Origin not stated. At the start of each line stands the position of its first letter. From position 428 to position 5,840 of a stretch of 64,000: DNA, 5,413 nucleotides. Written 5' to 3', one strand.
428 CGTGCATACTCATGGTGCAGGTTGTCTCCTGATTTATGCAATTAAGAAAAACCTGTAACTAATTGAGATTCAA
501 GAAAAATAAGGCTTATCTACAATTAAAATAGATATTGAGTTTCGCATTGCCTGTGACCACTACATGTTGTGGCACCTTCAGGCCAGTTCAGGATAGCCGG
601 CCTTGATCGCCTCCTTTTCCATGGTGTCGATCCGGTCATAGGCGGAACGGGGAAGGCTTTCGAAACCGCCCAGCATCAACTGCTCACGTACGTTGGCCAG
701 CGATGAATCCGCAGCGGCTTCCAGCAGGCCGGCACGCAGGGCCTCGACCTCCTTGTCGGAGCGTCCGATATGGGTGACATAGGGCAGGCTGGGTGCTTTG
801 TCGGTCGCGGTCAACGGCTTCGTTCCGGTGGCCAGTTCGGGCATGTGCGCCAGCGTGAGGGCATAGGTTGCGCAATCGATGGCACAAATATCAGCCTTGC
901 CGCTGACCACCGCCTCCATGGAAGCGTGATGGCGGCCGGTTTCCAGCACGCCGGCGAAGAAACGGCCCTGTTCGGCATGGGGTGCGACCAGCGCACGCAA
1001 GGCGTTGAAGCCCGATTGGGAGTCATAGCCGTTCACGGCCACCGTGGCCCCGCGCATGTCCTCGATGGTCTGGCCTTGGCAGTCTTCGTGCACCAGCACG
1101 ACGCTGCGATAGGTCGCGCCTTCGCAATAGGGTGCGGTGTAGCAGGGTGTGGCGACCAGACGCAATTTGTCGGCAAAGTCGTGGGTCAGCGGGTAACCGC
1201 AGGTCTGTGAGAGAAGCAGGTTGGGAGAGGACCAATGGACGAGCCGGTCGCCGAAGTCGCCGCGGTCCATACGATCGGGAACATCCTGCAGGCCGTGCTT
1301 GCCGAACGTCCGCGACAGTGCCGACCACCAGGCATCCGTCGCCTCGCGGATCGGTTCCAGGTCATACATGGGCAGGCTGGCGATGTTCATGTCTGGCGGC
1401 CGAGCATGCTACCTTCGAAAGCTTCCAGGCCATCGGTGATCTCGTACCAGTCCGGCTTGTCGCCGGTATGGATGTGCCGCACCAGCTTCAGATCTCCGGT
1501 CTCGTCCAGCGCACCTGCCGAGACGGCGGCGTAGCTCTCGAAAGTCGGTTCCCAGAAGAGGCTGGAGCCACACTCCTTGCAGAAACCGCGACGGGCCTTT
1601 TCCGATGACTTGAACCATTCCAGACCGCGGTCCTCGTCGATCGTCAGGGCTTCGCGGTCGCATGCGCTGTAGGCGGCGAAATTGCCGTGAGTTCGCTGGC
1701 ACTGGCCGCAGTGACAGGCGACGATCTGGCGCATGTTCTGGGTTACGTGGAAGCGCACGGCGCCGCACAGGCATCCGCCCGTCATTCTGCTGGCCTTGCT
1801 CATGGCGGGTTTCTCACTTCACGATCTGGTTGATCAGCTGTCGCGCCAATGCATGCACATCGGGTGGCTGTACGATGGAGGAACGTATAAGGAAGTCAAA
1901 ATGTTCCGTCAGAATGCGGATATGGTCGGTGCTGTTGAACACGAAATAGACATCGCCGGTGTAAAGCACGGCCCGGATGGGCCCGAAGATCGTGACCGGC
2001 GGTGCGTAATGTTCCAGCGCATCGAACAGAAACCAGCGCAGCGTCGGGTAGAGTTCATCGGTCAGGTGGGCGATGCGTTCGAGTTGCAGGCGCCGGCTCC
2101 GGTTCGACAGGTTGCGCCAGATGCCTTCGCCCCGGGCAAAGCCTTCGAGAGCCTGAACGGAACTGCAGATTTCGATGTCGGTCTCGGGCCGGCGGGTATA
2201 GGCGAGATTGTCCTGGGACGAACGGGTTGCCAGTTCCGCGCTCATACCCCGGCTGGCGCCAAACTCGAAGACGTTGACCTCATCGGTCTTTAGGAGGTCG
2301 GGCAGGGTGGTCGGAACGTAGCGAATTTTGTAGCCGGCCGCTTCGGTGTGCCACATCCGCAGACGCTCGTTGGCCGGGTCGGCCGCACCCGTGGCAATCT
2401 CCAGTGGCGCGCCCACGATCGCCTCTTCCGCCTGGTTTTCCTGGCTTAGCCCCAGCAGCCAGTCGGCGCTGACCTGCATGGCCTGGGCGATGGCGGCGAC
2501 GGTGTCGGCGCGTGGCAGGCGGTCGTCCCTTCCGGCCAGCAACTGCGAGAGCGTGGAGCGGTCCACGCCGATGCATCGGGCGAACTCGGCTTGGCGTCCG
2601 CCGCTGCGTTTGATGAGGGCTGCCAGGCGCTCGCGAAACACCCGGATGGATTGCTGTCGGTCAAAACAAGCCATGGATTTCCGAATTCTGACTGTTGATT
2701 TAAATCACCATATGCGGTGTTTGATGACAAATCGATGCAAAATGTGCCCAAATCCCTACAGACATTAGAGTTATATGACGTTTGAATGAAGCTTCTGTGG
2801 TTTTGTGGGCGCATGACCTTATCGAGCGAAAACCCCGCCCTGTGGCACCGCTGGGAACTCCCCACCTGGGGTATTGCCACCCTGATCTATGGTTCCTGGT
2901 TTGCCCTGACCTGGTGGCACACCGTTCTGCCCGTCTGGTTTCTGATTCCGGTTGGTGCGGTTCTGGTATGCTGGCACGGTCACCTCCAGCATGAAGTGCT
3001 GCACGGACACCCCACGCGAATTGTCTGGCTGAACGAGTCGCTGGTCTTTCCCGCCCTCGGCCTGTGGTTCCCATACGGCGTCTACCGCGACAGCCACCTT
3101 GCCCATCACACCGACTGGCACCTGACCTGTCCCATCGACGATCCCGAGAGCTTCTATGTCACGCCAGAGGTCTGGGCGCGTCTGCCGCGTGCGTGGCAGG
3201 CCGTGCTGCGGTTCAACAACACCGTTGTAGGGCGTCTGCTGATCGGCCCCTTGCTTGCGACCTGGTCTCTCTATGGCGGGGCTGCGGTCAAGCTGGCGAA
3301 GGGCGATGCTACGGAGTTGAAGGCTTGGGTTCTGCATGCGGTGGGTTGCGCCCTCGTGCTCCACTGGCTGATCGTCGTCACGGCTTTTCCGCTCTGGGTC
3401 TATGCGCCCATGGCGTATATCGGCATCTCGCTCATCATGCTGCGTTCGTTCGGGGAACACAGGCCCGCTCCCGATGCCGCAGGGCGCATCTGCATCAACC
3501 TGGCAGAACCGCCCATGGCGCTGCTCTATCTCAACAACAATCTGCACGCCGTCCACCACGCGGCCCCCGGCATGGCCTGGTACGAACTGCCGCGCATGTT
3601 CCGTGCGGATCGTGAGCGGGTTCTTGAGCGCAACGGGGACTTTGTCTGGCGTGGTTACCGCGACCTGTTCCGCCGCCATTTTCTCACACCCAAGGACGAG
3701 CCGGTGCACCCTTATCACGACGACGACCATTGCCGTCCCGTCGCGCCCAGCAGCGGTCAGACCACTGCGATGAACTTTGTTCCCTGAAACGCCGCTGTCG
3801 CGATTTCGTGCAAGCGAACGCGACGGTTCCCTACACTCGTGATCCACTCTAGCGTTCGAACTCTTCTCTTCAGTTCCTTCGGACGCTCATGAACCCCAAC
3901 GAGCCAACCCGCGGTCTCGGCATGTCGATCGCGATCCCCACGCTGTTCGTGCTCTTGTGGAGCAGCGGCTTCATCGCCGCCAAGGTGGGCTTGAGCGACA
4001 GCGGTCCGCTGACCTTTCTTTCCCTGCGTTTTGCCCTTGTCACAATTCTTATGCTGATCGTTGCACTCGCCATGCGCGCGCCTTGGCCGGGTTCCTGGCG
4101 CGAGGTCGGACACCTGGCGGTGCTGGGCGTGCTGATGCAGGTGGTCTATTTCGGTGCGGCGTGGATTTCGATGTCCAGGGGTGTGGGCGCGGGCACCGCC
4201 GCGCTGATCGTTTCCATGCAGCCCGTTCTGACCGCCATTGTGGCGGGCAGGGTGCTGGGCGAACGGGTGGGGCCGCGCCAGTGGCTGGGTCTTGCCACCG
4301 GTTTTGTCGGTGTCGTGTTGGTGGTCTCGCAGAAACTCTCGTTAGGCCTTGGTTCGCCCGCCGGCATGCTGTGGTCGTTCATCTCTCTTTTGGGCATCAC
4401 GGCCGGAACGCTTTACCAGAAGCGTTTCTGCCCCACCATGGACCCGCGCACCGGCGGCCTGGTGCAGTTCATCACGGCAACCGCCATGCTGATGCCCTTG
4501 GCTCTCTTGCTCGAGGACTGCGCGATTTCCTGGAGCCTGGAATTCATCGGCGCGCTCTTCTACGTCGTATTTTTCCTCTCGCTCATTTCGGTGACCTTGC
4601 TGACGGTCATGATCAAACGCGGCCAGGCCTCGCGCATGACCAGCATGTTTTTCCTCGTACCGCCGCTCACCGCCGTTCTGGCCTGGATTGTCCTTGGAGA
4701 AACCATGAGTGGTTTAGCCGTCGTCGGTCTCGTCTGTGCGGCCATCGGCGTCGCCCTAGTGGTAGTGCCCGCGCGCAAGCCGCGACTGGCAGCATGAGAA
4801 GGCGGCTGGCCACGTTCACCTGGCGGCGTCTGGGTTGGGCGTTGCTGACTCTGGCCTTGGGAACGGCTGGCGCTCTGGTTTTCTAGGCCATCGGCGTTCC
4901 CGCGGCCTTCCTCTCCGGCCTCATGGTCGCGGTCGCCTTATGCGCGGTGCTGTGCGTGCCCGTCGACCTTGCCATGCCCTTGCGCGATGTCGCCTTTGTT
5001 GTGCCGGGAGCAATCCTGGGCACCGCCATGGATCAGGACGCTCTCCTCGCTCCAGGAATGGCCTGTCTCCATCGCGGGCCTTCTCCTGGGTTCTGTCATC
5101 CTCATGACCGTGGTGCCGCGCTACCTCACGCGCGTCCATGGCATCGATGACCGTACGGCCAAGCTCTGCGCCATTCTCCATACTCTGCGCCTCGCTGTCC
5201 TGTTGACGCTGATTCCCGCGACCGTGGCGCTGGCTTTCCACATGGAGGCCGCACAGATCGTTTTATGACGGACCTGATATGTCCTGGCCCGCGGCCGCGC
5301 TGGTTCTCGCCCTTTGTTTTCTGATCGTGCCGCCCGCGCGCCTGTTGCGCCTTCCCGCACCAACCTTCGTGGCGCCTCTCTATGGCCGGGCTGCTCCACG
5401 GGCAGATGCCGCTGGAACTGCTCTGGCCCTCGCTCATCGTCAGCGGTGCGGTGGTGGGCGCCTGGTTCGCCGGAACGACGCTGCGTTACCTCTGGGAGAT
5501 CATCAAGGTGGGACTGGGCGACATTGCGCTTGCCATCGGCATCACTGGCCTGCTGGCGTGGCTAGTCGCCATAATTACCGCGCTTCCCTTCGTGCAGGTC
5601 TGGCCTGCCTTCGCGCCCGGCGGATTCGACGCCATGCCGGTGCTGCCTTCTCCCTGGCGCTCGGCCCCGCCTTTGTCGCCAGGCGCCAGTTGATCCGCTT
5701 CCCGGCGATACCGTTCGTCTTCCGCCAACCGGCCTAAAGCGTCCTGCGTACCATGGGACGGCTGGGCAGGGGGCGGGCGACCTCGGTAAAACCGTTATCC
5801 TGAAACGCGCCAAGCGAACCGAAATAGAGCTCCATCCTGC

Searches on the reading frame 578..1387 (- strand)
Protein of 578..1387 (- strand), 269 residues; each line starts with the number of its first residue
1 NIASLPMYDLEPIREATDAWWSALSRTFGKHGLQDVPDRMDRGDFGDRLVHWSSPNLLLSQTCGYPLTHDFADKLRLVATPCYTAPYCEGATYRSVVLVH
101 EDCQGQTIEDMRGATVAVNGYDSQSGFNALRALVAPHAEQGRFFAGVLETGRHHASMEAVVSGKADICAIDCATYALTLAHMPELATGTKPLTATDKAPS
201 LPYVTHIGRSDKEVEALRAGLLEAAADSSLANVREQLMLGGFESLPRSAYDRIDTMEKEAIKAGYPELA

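Call 32: search_protein_families(library=pfam, max_evalue=0.001, proteins=[window:578-1387:-])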
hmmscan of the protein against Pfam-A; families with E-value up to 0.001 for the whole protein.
window:578-1387:- (269 aa): 1 family
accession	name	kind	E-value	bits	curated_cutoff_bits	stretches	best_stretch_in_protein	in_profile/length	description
PF12974.12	Phosphonate-bd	-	1.2e-19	71.1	27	1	90-249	82-241/242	ABC transporter, phosphonate, periplasmic substrate-binding protein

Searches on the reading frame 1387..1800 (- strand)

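Call 32: search_protein_families(library=pfam, max_evalue=0.001, proteins=[window:1387-1800:-])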
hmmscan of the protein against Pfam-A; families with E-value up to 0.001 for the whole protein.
window:1387-1800:- (137 aa): 1 family
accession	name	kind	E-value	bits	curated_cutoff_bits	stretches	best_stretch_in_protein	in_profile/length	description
PF04828.22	GFA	-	2.7e-21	76.2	24.3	1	6-112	2-113/115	Glutathione-dependent formaldehyde-activating enzyme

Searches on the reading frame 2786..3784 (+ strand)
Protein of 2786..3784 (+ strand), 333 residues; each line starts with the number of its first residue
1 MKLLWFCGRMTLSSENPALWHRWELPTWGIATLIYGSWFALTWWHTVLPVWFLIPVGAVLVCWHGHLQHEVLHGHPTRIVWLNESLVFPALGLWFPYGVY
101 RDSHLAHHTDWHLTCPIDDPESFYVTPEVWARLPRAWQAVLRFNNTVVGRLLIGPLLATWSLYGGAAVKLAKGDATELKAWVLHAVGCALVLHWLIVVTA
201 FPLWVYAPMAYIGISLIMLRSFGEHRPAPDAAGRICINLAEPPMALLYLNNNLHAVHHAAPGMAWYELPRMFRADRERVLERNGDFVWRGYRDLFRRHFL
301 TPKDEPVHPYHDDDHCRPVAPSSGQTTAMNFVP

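Call 32: search_protein_families(library=pfam, max_evalue=0.001, proteins=[window:2786-3784:+])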
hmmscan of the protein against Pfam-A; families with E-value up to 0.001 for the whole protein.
window:2786-3784:+ (333 aa): 1 family
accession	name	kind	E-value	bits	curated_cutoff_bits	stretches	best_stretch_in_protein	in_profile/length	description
PF00487.30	FA_desaturase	-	7.9e-26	91.8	29.7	1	48-282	4-245/253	Fatty acid desaturase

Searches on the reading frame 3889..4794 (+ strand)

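Call 32: search_protein_families(library=pfam, max_evalue=0.001, proteins=[window:3889-4794:+])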
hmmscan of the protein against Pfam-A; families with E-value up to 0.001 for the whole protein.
window:3889-4794:+ (302 aa): 2 families
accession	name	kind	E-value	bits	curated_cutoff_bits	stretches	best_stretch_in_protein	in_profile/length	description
PF00892.27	EamA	-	1.5e-33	116.3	28.2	2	19-146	9-134/135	EamA-like transporter family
PF03151.22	TPT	-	0.00019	21.4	30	1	40-212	31-203/291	Triose-phosphate Transporter family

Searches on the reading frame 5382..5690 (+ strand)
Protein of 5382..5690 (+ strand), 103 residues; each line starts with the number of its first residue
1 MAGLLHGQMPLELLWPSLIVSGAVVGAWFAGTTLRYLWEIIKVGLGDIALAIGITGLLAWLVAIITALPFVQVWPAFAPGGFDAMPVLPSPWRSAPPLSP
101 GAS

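Call 32: search_protein_families(library=pfam, max_evalue=0.001, proteins=[window:5382-5690:+])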
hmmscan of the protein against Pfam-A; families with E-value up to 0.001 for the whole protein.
window:5382-5690:+ (103 aa): 1 family
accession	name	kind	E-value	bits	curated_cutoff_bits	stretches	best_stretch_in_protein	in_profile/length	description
PF05145.17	AbrB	-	1.6e-13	50.8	29.2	1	2-87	194-279/314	Transition state regulatory protein AbrB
